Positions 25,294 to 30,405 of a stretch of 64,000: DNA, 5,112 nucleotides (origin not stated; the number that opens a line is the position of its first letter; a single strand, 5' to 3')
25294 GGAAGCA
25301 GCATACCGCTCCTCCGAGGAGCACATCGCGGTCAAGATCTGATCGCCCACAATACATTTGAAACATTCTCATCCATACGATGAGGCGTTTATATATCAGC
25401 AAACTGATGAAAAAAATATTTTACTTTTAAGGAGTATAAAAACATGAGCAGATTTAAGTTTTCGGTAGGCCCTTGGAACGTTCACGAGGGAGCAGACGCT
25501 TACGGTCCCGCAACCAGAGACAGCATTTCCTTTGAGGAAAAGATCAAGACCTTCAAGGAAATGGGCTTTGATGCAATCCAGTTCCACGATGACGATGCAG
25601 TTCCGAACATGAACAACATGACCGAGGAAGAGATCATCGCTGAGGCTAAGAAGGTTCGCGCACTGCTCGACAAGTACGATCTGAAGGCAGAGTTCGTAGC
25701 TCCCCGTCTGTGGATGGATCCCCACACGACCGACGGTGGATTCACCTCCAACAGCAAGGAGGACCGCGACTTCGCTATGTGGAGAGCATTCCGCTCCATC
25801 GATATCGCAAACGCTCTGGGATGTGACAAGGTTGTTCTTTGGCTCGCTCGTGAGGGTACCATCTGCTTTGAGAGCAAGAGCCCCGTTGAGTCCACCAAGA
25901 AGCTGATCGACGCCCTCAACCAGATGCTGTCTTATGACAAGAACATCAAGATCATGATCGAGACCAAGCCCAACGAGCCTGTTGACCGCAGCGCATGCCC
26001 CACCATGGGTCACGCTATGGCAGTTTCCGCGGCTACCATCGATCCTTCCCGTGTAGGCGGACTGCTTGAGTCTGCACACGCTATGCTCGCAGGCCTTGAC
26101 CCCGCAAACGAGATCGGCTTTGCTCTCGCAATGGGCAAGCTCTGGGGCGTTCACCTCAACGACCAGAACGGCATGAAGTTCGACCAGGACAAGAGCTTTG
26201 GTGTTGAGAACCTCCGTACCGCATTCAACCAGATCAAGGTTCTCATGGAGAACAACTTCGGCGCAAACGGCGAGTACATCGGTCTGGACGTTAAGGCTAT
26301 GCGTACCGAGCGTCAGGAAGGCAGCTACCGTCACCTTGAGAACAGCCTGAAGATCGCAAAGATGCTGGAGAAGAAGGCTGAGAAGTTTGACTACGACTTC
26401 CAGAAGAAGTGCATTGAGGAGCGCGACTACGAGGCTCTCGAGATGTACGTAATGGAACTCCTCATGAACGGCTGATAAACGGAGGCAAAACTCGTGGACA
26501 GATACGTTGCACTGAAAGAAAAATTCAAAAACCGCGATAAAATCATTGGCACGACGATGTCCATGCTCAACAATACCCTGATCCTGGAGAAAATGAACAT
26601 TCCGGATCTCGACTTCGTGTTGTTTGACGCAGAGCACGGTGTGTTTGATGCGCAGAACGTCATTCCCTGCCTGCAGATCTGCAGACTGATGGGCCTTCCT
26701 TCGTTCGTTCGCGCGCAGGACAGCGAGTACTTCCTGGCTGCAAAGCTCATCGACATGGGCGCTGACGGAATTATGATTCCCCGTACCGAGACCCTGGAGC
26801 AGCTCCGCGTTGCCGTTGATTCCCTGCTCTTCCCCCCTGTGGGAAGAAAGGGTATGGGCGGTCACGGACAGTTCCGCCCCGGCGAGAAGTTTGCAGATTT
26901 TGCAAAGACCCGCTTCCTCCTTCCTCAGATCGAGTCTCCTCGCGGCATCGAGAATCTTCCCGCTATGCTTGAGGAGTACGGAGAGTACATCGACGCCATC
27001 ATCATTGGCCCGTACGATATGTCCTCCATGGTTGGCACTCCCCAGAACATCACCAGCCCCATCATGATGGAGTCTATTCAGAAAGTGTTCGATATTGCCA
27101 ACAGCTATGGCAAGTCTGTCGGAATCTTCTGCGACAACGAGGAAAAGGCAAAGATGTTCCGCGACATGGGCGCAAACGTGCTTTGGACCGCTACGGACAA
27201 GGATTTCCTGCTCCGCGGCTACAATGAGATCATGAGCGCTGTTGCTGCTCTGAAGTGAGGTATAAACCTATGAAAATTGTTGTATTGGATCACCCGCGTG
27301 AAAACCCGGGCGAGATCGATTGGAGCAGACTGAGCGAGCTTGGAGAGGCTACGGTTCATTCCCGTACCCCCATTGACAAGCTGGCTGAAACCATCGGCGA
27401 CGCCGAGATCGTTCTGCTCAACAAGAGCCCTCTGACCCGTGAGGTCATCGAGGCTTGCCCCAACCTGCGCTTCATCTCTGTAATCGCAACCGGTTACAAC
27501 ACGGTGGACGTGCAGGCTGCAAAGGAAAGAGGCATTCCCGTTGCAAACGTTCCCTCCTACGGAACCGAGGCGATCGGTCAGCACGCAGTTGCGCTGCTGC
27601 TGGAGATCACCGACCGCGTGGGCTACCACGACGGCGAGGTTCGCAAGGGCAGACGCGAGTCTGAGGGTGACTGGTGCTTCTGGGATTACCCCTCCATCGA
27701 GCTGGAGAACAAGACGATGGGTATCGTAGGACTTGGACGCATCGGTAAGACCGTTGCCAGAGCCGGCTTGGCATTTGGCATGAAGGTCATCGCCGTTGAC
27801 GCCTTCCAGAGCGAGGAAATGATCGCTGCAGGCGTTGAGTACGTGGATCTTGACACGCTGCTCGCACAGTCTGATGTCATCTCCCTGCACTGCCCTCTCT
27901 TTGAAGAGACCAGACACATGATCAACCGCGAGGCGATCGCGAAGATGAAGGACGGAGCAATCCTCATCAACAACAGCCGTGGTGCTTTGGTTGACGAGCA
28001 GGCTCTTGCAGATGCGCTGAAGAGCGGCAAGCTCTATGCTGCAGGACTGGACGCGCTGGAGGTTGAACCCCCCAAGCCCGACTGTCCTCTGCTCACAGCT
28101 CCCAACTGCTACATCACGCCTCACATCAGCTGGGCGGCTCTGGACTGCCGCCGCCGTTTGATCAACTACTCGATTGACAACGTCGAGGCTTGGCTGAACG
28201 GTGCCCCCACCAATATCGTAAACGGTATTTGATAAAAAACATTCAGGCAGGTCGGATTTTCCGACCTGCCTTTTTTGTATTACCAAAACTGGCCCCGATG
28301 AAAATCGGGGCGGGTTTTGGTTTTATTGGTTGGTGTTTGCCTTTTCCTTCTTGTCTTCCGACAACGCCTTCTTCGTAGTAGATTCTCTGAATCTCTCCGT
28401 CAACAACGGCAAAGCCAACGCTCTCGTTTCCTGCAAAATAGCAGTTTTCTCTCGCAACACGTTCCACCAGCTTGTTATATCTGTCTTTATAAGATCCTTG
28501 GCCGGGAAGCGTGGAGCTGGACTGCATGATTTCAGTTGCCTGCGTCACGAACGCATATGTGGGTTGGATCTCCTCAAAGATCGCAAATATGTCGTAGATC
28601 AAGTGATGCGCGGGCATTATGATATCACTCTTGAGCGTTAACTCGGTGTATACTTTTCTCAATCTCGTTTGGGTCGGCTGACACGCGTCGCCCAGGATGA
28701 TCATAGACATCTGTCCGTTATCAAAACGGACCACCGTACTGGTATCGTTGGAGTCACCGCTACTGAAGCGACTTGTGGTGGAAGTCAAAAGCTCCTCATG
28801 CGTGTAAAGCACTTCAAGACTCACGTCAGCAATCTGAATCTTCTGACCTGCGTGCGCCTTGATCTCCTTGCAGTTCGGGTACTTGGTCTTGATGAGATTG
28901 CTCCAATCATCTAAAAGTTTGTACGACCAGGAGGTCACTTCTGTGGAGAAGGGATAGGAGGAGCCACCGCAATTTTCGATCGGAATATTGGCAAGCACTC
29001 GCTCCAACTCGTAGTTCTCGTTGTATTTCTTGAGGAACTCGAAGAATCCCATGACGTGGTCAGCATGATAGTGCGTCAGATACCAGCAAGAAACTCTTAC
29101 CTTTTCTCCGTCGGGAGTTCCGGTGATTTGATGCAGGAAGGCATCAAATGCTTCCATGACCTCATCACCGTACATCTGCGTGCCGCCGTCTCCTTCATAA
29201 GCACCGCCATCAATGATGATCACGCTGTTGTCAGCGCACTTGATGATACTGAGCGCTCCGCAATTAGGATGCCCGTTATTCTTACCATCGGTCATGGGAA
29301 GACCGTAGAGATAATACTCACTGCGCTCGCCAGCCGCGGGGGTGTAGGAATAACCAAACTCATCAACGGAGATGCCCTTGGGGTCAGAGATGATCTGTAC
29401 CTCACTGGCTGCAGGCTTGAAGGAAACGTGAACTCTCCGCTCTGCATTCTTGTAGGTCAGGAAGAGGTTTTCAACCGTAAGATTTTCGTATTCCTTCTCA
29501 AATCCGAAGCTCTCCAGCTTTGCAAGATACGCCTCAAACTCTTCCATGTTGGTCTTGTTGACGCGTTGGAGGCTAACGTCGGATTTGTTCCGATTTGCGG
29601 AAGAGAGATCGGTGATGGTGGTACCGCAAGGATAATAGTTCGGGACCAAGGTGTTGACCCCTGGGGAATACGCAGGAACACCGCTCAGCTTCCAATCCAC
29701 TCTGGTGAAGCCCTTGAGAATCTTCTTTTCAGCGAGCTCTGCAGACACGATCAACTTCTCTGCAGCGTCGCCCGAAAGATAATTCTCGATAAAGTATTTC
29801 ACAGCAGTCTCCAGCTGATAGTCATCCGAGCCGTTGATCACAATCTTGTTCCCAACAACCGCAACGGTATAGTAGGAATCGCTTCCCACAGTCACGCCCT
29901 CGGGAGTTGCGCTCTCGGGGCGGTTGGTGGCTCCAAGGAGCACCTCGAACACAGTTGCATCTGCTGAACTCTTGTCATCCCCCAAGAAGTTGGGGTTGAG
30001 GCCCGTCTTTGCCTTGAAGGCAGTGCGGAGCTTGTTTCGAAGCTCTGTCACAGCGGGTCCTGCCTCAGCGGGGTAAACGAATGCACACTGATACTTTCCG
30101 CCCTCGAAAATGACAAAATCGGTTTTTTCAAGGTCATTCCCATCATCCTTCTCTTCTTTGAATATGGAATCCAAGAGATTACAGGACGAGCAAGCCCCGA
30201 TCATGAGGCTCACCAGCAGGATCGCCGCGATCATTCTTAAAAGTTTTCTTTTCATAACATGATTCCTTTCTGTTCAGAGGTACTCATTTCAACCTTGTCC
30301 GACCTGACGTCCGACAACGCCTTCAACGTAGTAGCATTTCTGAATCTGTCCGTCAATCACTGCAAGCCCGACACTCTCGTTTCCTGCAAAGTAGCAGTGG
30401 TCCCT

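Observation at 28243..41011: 12.7 kb operon encoding only exported proteins, built around four tandem copies of a lipoprotein with an unusual domain fusion (glycosidase-accessory-like N-domain + ComEC-type MBL hydrolase)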

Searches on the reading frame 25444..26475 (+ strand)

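Call 17: search_protein_families(library=pfam, proteins=[window:25444-26475:+], max_evalue=0.001)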
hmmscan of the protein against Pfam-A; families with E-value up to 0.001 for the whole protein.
window:25444-26475:+ (343 aa): 1 family
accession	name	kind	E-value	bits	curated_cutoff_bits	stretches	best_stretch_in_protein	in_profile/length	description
PF01261.30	AP_endonuc_2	-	4.3e-20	72.9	31.1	1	37-245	4-192/249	Xylose isomerase-like TIM barrel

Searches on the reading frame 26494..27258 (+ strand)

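Call 17: search_protein_families(library=pfam, proteins=[window:26494-27258:+], max_evalue=0.001)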
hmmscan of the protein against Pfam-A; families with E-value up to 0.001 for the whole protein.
window:26494-27258:+ (254 aa): 1 family
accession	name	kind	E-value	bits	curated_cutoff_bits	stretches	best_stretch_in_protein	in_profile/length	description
PF03328.21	HpcH_HpaI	-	5.1e-22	78.7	25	1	25-235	8-214/221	HpcH/HpaI aldolase/citrate lyase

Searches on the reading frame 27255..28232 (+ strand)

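Call 17: search_protein_families(library=pfam, proteins=[window:27255-28232:+], max_evalue=0.001)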
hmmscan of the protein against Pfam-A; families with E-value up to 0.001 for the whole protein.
window:27255-28232:+ (325 aa): 4 families
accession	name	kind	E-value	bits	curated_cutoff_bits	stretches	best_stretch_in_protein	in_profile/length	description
PF02826.25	2-Hacid_dh_C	-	2e-60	203.7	25.1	1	112-292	1-178/178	D-isomer specific 2-hydroxyacid dehydrogenase, NAD binding domain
PF00389.36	2-Hacid_dh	-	3.8e-26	91.8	24.6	1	20-323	9-134/134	D-isomer specific 2-hydroxyacid dehydrogenase, catalytic domain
PF03446.21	NAD_binding_2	-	5.7e-06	26.9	21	1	155-259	2-111/161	NAD binding domain of 6-phosphogluconate dehydrogenase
PF00670.27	AdoHcyase_NAD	-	0.00045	20.8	27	0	151-239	22-108/162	S-adenosyl-L-homocysteine hydrolase, NAD binding domain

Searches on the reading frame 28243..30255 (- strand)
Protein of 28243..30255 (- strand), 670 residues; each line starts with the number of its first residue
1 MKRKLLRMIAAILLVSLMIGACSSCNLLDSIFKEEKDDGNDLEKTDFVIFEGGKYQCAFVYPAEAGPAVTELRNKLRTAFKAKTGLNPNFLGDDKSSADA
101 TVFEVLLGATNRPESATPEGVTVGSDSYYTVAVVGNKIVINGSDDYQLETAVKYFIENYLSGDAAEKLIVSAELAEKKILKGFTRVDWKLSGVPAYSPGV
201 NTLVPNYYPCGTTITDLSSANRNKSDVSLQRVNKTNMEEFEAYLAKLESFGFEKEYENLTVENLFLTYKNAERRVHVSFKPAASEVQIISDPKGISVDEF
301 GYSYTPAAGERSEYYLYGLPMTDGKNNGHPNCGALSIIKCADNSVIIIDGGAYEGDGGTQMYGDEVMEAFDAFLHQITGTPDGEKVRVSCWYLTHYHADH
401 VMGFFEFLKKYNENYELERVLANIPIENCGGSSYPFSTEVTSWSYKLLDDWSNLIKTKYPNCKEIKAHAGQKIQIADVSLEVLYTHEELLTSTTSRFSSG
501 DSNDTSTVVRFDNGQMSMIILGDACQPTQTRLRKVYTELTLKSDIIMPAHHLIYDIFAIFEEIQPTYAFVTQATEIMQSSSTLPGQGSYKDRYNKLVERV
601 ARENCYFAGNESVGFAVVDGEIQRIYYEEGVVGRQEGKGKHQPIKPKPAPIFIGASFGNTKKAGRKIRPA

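Call 3: search_protein_families(library=pfam, proteins=[window:28243-30255:-], max_evalue=0.1)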
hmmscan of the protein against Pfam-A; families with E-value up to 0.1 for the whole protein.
window:28243-30255:- (670 aa): 3 families
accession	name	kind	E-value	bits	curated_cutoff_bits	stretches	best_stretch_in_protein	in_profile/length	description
PF00753.33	Lactamase_B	-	0.0014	19.1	22.7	1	391-422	47-78/196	Metallo-beta-lactamase superfamily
PF16475.10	DUF5052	-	0.034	14.2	29.4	0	491-545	66-118/199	Domain of unknown function (DUF5052)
PF12971.12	NAGLU_N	-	0.036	14.3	28.3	0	124-163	27-66/82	Alpha-N-acetylglucosaminidase (NAGLU) N-terminal domain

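Call 4: search_protein_families(library=ncbifam, proteins=[window:28243-30255:-], max_evalue=0.1)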
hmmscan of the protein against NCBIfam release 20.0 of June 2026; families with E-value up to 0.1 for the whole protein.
window:28243-30255:- (670 aa): 8 families
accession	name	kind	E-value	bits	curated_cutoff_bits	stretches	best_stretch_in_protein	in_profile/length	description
NF049846.1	blaAHM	exception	3e-05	23.1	590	1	492-573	183-263/304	AHM family subclass B3-like metallo-beta-lactamase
TIGR00361.1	ComEC_Rec2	equivalog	0.00037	18.8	190.05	1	392-551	496-609/663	DNA internalization-related competence protein ComEC/Rec2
NF058524.1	6A-MBL_enzyme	equivalog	0.00053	19.2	220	1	332-415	6-85/346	anti-phage 6A-MBL system MBL-fold protein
NF008580.0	PRK11539.1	equivalog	0.022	13.1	969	1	500-551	618-668/758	ComEC family protein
NF000801.0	PRK00055.1-3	equivalog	0.025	13.6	252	1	390-413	56-79/307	ribonuclease Z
TIGR02651.1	RNase_Z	equivalog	0.049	12.7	292.95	0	392-414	56-78/302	ribonuclease Z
NF047979.1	lactonase_AidB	equivalog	0.077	12.2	360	0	386-414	92-120/271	AidB family quorum-quenching N-acyl homoserine lactonase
NF002558.0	PRK02126.1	subfamily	0.095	11.7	315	0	378-410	38-70/345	ribonuclease Z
